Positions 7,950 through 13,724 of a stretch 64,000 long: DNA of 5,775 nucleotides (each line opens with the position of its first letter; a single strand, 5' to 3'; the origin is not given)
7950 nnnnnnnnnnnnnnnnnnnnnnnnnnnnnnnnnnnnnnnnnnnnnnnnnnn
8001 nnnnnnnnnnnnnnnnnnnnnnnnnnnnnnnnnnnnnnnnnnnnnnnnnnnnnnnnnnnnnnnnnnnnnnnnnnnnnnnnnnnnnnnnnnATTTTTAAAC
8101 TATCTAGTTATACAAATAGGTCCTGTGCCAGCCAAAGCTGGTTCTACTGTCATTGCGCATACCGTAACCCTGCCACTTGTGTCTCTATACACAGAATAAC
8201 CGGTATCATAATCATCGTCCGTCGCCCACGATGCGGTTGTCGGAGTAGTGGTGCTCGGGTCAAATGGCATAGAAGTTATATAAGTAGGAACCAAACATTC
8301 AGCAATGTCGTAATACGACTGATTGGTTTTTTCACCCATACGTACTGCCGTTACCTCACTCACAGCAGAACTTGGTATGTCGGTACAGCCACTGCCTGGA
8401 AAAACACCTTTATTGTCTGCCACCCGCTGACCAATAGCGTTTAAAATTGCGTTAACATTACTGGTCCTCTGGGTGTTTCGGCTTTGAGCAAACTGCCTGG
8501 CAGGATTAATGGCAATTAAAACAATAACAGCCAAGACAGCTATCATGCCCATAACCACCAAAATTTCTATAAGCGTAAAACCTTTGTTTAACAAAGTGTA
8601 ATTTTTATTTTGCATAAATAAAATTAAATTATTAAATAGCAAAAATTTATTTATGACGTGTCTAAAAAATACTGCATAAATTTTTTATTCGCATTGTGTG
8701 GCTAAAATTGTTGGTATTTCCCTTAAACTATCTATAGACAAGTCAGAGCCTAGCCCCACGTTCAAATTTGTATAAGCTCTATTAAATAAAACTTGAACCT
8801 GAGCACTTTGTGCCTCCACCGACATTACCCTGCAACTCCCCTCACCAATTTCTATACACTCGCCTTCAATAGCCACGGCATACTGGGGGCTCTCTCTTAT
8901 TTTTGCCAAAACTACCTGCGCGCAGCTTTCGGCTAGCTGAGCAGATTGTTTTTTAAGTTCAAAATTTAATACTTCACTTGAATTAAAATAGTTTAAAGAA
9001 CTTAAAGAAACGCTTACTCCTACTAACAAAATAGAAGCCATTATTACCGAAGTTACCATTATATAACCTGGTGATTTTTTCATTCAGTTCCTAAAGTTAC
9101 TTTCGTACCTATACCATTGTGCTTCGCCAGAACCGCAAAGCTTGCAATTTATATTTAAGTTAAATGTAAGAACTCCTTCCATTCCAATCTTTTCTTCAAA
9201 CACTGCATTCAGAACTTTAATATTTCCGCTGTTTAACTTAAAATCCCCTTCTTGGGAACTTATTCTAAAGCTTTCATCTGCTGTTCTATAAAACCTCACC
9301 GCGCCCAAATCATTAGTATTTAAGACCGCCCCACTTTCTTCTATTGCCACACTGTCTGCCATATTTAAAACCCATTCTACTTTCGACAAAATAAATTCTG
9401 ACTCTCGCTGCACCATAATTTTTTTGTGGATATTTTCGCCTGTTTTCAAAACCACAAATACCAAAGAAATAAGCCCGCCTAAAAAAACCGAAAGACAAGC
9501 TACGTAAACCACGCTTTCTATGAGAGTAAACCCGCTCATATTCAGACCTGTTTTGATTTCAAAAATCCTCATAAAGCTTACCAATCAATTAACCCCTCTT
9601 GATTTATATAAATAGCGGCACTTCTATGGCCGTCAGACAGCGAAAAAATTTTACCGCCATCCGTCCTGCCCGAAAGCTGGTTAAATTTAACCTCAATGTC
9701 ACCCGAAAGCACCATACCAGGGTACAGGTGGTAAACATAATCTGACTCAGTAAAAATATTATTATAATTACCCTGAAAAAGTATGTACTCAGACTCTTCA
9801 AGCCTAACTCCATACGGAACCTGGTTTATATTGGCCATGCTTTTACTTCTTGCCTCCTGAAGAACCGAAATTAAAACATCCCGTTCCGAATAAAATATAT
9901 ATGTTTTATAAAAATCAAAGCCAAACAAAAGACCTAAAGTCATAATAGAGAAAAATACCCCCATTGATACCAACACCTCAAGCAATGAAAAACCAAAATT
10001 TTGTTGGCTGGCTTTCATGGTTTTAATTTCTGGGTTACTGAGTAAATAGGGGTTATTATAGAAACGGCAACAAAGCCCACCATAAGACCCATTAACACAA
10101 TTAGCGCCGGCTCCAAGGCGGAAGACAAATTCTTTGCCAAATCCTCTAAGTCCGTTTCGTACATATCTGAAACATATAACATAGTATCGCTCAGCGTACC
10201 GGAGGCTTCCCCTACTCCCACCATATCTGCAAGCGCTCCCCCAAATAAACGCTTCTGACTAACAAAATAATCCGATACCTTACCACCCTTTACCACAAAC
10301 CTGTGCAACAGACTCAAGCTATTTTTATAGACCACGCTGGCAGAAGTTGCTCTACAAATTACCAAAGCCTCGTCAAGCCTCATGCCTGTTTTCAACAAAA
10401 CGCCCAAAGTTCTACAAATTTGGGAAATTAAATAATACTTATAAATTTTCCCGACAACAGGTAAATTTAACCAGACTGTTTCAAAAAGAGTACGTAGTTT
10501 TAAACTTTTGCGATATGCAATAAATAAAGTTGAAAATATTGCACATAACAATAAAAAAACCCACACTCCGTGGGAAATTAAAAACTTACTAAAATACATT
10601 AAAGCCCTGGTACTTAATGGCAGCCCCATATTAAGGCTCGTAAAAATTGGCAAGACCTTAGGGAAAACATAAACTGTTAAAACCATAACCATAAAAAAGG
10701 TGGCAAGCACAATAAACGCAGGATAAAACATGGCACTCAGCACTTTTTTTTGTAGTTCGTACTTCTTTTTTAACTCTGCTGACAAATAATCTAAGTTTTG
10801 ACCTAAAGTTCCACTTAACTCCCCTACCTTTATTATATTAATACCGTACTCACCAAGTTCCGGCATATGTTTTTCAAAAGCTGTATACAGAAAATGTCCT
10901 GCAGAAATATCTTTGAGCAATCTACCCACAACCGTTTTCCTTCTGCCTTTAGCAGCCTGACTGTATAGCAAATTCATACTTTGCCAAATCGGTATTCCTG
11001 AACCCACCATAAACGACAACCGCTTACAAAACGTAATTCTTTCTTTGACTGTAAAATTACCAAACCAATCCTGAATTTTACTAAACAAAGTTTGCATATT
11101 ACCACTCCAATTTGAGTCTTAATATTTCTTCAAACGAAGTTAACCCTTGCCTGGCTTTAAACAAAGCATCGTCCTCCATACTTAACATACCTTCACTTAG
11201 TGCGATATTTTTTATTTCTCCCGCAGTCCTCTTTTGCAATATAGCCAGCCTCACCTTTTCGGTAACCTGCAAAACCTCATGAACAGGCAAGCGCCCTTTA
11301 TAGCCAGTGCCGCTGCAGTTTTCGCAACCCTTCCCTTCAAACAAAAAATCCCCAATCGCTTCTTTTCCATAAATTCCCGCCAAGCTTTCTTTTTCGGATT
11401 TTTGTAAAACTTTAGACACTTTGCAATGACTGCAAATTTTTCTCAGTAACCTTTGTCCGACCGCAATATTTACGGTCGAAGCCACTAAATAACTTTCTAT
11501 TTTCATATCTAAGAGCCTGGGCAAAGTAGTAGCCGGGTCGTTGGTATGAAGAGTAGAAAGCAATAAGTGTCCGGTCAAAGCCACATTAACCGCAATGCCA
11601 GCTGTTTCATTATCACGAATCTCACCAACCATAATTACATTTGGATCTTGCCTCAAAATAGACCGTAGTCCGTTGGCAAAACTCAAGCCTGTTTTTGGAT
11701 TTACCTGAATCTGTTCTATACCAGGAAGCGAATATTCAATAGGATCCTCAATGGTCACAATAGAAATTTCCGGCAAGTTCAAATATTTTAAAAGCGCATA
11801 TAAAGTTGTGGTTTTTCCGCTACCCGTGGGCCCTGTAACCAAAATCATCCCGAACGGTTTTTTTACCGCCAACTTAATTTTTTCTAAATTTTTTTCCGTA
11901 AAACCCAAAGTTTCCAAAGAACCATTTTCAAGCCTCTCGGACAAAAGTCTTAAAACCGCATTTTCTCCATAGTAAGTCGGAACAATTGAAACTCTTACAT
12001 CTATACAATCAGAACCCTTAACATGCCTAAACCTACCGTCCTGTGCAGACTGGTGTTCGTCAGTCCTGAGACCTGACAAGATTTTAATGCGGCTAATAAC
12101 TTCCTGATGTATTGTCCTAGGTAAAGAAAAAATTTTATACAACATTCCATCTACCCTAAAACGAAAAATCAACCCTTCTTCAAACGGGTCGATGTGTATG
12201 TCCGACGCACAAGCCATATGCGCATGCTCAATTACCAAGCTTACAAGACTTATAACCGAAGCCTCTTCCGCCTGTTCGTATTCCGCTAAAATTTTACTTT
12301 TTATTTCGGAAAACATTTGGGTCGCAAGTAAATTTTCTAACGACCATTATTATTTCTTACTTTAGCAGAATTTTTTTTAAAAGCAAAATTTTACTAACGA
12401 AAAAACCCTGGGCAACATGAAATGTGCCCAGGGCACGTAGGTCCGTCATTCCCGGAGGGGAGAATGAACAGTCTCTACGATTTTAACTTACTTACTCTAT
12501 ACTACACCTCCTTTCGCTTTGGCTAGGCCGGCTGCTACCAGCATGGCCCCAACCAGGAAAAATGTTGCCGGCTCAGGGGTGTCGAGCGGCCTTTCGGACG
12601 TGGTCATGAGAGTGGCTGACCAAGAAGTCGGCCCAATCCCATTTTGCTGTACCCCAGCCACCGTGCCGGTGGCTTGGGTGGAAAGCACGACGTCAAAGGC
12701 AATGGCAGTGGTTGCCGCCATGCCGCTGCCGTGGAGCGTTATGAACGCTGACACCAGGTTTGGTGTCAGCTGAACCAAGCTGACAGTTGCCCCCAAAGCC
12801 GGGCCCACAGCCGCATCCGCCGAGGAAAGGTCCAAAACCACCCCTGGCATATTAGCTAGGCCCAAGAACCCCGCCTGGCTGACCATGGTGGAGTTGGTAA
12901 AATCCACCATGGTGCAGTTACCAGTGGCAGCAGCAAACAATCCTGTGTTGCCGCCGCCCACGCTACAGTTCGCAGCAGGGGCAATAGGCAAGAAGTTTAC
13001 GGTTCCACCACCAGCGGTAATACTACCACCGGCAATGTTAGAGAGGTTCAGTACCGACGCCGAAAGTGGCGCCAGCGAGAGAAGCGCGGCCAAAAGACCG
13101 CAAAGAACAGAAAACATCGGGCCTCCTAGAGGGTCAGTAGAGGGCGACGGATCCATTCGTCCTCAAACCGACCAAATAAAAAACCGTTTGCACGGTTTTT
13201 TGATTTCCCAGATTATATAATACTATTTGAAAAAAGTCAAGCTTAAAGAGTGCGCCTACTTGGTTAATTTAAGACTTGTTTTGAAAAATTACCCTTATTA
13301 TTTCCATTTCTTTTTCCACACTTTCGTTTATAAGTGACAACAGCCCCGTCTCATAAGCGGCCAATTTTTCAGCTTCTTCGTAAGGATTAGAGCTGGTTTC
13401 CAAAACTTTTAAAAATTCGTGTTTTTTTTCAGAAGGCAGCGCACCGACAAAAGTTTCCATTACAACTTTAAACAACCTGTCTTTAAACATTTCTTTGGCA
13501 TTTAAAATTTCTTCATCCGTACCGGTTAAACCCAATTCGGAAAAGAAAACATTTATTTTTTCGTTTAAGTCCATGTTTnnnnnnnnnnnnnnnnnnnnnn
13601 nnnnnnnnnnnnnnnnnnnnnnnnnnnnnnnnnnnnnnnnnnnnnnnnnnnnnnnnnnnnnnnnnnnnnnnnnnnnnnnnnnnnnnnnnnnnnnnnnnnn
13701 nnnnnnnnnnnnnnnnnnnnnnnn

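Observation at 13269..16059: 826-aa PP2C-like protein with coiled-coil and glycine-zipper segments, co-transcribed with a 101-aa acidic protein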

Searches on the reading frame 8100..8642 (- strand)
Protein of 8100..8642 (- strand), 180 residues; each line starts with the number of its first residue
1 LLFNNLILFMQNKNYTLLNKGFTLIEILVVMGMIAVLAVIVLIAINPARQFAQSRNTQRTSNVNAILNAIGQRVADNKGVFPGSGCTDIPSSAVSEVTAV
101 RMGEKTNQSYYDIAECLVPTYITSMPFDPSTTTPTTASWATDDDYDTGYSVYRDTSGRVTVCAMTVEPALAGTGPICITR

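Call 15: search_protein_families(library=pfam, proteins=[window:8100-8642:-], max_evalue=0.01)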
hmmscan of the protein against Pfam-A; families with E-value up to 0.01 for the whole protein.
window:8100-8642:- (180 aa): 1 family
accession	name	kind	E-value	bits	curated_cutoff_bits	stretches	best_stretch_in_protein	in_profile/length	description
PF07963.17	N_methyl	-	1.1e-05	25.2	21.2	1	19-42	4-27/27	Prokaryotic N-terminal methylation motif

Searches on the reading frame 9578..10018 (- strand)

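Call 15: search_protein_families(library=pfam, proteins=[window:9578-10018:-], max_evalue=0.01)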
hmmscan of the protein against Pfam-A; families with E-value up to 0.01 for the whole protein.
window:9578-10018:- (146 aa): 1 family
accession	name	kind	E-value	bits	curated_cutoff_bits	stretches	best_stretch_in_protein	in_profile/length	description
PF07963.17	N_methyl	-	0.0023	17.9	21.2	1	8-26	5-23/27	Prokaryotic N-terminal methylation motif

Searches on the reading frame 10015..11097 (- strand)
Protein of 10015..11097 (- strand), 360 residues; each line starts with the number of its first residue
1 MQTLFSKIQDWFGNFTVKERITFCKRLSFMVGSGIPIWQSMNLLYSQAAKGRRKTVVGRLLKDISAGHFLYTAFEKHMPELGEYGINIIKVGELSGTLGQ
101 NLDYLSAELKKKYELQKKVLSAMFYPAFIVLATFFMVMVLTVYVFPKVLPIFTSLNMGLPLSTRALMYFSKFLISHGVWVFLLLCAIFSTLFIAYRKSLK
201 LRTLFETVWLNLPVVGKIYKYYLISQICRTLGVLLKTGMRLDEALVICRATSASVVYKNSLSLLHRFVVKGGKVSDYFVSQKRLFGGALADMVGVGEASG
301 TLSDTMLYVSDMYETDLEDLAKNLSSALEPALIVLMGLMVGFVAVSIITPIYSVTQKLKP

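Call 15: search_protein_families(library=pfam, proteins=[window:10015-11097:-], max_evalue=0.01)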
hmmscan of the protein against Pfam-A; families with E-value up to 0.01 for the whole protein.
window:10015-11097:- (360 aa): 1 family
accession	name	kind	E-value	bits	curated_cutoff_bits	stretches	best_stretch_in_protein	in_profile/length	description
PF00482.28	T2SSF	-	5.4e-41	139.9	25.2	2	23-146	1-125/125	Type II secretion system (T2SS), protein F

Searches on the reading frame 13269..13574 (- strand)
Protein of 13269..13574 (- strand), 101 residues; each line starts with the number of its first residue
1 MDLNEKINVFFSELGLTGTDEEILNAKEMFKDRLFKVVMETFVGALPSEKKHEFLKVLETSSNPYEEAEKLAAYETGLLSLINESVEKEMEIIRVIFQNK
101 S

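Call 3: search_protein_families(library=pfam, proteins=[window:13269-13574:-], max_evalue=1)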
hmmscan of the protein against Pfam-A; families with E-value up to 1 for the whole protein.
window:13269-13574:- (101 aa): 1 family
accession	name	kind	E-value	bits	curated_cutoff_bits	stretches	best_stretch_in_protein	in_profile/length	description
PF03800.19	Nuf2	-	0.035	14.8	25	1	5-73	10-75/141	Nuf2 family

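Call 4: search_protein_families(library=ncbifam, proteins=[window:13269-13574:-], max_evalue=1)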
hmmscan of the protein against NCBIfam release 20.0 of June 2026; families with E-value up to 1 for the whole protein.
window:13269-13574:- (101 aa): 0 families

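Call 18: search_protein_families(library=phrogs, proteins=[window:13269-13574:-], max_evalue=1)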
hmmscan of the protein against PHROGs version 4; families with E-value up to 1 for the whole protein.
window:13269-13574:- (101 aa): 3 families
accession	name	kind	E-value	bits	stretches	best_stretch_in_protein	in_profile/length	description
phrog_2196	-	unknown function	0.011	16.6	1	34-97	5-66/74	-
phrog_21871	-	unknown function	0.022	16.2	1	78-100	33-55/56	-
phrog_23028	-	unknown function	0.49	11.5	0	48-75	26-51/56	-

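Call 19: search_protein_families(library=padloc, proteins=[window:13269-13574:-], max_evalue=1)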
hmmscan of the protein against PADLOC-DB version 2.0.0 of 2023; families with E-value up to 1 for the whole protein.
window:13269-13574:- (101 aa): 0 families
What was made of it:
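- There is no PADLOC hit (call 19).
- Tried and rejected: Phage or defence origin: PHROGs hits are only E>=0.01 and PADLOC gives nothing (calls 18, 19).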

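Call 28: find_homologous_proteins(query=A2, max_evalue=0.01)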
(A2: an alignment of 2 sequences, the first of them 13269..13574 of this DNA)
Query A2 (2 sequences) (101 aa, profile of the alignment): 3 proteins with E <= 0.01 among 75 candidates.
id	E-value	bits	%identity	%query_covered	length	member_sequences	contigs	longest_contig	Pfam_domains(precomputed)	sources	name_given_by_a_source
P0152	8.6e-55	201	100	100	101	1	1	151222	-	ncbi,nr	ncbi:MAG: hypothetical protein JNN11_01515 [Candidatus Doudnabacteria bacterium]|nr:hypothetical pro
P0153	4.7e-53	195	65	100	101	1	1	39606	-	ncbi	-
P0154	6.0e-51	189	66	100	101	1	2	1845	-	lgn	-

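Call 71: search_protein_families(library=pfam, alignment_id=A9, max_evalue=1)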
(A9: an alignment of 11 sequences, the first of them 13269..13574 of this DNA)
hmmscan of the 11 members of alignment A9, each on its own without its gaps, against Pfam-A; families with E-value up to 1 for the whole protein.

A. member 1, window:13269-13574:- (101 aa): 1 family
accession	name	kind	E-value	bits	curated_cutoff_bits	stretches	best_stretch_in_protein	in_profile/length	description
PF03800.19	Nuf2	-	0.035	14.8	25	1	5-73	10-75/141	Nuf2 family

B. families by the number of members that match (of 11 scanned): 37 families (the first 25 are shown)
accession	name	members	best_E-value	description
PF08681.18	TacA1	3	0.0048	Antitoxin TacA 1-like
PF18908.5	DUF5663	3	0.023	Protein of unknown function (DUF5663)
PF02758.22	PYRIN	2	0.0044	PAAD/DAPIN/Pyrin domain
PF22642.1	MinC_N_1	2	0.021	Cell-division inhibitor MinC, N-terminal domain-like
PF03800.19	Nuf2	2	0.035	Nuf2 family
PF23249.1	KH_PARP14_3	2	0.062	PARP14, third type I KH domain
PF02216.22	B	2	0.076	B domain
PF25479.1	Vts1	1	0.0091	RNA-binding protein vts1-like domain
PF14841.11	FliG_M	1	0.014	FliG middle domain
PF08278.16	DnaG_DnaB_bind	1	0.014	DNA primase DnaG DnaB-binding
PF04666.19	MGAT4_cons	1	0.017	MGAT4 conserved region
PF05478.16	Prominin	1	0.018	Prominin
PF11802.13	CENP-K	1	0.021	Centromere-associated protein K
PF08621.15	RPAP1_N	1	0.022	RPAP1-like, N-terminal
PF08349.16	DUF1722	1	0.024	Protein of unknown function (DUF1722)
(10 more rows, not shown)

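Call 72: search_solved_structures(query=A9, max_evalue=10, show_alignments=1)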
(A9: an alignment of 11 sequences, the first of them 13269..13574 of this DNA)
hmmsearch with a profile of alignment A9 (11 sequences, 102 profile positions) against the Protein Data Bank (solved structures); distinct sequences matched with E-value up to 10: 11.
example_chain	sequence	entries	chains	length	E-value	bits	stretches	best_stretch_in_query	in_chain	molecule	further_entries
7zg6_A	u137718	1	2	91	0.001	22.5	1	30-77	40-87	DUF1778 domain-containing protein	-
4o8w_A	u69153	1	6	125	0.036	17.6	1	28-56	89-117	Spore germination protein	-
9r1o_A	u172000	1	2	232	0.12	15.9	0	52-84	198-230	sc-apCC-6-DPH-NR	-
2i0z_A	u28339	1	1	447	0.35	14.4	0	3-72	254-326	NAD(FAD)-utilizing dehydrogenases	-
5myj_AF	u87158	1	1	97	0.5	13.9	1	25-74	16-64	30S ribosomal protein S6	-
2i9i_A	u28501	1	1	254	0.83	13.2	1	21-63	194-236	Hypothetical protein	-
5wo1_A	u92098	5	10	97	1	12.9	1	31-66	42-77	Periplasmic chaperone Spy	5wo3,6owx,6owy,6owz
7ak8_G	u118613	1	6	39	1.3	12.6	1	46-77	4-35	TacA1 antitoxin peptide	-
5wnw_A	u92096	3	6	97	4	11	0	31-66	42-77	Periplasmic chaperone Spy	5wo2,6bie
8qad_A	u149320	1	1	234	5.1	10.7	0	54-86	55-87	sc-apCC-6-LLIA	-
8aaf_e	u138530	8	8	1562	8.5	10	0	6-70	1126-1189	E3 ubiquitin-protein ligase listerin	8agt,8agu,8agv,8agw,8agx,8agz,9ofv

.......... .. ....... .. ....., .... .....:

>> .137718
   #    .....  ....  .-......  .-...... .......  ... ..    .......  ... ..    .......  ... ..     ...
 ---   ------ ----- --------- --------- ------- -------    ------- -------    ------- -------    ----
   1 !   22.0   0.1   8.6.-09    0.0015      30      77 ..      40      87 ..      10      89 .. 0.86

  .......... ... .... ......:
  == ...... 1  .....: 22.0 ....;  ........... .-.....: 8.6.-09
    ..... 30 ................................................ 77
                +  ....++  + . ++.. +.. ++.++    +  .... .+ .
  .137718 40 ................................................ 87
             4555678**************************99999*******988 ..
